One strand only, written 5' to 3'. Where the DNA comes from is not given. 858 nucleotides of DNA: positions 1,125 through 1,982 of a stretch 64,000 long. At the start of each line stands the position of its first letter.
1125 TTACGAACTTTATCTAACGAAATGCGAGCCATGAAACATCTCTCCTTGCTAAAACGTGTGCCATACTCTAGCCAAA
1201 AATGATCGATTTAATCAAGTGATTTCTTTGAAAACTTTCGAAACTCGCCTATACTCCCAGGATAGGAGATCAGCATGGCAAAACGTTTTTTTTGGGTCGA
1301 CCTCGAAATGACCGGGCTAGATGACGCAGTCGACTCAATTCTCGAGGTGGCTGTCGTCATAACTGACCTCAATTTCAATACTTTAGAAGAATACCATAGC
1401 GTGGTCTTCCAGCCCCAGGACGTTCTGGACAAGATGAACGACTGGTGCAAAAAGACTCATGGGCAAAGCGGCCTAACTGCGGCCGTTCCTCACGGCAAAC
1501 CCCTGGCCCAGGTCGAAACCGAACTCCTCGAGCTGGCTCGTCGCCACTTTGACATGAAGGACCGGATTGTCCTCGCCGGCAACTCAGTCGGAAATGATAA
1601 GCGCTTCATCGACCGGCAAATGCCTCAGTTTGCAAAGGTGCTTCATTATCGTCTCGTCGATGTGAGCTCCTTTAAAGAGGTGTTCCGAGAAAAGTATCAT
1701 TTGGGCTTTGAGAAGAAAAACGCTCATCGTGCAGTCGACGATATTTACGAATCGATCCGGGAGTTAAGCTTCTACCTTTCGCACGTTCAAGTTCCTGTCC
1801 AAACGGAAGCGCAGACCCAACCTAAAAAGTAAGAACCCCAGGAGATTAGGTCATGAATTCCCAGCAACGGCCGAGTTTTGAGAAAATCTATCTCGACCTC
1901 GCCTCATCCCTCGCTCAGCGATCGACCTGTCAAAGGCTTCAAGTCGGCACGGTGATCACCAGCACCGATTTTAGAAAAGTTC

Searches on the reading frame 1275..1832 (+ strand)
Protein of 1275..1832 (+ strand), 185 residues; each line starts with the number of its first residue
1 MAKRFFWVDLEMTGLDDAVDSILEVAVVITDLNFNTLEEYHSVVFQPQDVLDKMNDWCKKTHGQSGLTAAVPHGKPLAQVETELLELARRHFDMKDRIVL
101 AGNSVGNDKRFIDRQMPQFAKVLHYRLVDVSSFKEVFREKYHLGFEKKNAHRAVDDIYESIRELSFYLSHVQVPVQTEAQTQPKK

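Call 57: search_protein_families(library=pfam, proteins=[window:1275-1832:+], max_evalue=0.0001)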
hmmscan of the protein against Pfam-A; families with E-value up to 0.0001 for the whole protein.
window:1275-1832:+ (185 aa): 1 family
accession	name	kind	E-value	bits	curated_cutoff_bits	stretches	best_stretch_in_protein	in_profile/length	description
PF00929.31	RNase_T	-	1.6e-26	94.2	24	1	7-163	2-163/164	Exonuclease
